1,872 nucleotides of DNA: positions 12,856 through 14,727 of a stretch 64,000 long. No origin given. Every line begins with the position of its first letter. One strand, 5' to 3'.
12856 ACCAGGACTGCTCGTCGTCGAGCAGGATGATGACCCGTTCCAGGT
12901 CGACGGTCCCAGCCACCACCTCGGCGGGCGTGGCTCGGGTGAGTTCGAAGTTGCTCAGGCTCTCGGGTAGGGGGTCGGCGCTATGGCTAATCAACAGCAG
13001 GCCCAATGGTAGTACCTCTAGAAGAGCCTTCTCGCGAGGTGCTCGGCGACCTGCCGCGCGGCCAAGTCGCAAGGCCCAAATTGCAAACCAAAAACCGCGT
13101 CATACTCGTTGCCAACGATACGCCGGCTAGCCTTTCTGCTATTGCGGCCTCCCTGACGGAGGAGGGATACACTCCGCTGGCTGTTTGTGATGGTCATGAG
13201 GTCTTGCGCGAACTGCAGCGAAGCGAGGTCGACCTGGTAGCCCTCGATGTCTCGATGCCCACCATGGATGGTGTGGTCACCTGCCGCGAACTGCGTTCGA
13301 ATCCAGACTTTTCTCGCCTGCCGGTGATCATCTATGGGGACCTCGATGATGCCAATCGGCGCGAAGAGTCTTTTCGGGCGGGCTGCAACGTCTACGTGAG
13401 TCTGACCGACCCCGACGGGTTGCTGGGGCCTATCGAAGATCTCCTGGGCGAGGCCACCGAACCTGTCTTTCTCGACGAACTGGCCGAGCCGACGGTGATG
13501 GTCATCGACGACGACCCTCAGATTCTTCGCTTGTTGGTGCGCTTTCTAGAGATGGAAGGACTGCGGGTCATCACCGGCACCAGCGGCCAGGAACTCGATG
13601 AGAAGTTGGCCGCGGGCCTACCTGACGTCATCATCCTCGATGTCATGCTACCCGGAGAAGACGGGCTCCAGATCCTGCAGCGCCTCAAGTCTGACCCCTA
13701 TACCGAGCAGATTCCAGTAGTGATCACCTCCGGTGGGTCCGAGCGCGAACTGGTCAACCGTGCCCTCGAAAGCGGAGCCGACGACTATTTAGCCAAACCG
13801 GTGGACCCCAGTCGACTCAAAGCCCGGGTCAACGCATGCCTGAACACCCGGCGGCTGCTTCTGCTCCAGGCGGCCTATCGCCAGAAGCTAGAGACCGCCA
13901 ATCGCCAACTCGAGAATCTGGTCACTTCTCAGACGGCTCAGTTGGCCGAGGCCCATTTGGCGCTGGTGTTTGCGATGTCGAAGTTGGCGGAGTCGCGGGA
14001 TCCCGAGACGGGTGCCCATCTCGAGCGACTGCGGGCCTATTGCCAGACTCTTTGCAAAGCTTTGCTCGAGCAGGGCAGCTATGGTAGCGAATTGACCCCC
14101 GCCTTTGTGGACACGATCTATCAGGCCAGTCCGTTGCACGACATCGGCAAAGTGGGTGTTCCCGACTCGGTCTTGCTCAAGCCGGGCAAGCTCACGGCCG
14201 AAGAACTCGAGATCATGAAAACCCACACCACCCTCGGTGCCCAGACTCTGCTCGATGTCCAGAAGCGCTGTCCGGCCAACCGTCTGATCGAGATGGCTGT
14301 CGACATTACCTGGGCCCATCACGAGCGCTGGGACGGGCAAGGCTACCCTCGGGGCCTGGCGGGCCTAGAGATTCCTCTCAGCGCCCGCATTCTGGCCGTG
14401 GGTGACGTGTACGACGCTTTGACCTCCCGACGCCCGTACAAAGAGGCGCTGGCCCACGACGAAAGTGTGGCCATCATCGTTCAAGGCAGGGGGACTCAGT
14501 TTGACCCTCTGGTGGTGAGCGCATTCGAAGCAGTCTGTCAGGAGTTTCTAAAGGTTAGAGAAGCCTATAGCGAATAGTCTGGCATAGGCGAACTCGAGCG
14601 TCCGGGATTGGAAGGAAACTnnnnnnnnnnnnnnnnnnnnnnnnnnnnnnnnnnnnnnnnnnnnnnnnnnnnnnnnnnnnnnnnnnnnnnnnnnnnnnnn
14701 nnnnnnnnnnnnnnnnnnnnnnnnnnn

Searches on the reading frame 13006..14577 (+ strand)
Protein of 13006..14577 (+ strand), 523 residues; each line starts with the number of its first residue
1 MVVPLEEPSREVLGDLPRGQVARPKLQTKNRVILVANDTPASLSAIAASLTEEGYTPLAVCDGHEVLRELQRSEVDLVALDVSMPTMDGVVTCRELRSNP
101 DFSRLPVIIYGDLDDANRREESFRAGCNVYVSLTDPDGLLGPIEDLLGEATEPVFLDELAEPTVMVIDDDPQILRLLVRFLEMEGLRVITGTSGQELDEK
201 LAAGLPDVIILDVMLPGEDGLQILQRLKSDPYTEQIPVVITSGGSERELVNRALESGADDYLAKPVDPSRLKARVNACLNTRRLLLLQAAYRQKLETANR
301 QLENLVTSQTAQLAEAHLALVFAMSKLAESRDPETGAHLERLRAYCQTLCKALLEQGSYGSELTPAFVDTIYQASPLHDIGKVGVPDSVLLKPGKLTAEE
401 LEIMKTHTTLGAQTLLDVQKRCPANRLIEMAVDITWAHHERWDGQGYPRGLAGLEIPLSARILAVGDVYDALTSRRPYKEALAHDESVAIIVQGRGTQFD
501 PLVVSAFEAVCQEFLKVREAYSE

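Call 33: search_protein_families(library=pfam, proteins=[window:13006-14577:+])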
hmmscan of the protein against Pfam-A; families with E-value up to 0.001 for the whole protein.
window:13006-14577:+ (523 aa): 3 families
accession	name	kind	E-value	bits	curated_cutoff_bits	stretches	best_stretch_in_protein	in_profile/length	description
PF00072.30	Response_reg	-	5.8e-46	155.7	30.2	2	164-275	1-110/111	Response regulator receiver domain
PF13487.12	HD_5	-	1.5e-32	113.1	27.2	1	324-502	3-169/170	HD domain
PF01966.28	HD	-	1.4e-14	54.8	22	1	352-471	18-115/116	HD domain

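Call 40: search_protein_families(library=ncbifam, proteins=[window:13006-14577:+])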
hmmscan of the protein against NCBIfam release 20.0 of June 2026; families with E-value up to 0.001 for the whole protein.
window:13006-14577:+ (523 aa): 99 families (the best 25 are shown)
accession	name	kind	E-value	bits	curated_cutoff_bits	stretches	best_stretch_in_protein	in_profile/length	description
NF053512.1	nitric_RR_NosR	exception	7.2e-61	206.5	400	2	164-518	1-361/422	response regulator c-di-GMP phosphodiesterase, NosR family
NF007135.0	PRK09581.1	equivalog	1.8e-42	145.8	474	2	163-300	4-138/457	PleD family two-component system response regulator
NF007005.1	PRK09468.1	equivalog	1.3e-38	132.8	331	2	163-284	5-124/237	osmolarity response regulator transcription factor OmpR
TIGR02154.1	PhoB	equivalog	2.6e-38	131.6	296.2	2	162-282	3-123/226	phosphate regulon transcriptional regulator PhoB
NF045944.1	ResRegRpaBCyano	equivalog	7.3e-38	130.2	330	2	165-288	1-119/229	response regulator transcription factor RpaB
NF040689.1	MtrAB_MtrA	equivalog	9.8e-36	123.1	300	2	164-297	1-126/219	MtrAB system response regulator MtrA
NF041733.1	resp_reg_CseB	equivalog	6e-32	110.8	350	2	163-289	2-123/228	two-component system response regulator CseB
NF007982.1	PRK10710.1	equivalog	1.4e-30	106.7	380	2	160-325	6-168/235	envelope stress response regulator BaeR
NF033120.0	vanR_FM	exception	1.1e-29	103.7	460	2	163-294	5-132/231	vancomycin resistance response regulator transcription factor, VanR-F/VanR-M family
NF008296.0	PRK11083.1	equivalog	1.2e-29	103.3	273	2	161-284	3-123/228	two-component system response regulator CreB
NF008034.0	PRK10766.1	equivalog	2.5e-28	99.2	275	2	163-293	4-129/231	two-component system response regulator TorR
NF040534.1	resp_reg_YycF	equivalog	3.1e-28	98.6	340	2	163-304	2-137/231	response regulator YycF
NF053854.1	RespRegPhoBBctds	equivalog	4.2e-27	95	270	2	164-303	1-139/225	two-component system response regulator PhoB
NF045717.1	DVU0259_DivK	exception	1.1e-26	93.3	160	2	164-278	5-115/117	DVU0259 family response regulator domain-containing protein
NF045505.1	RR_RssB_Pseudo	equivalog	2e-26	93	700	2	163-304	7-147/394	two-component system response regulator RssB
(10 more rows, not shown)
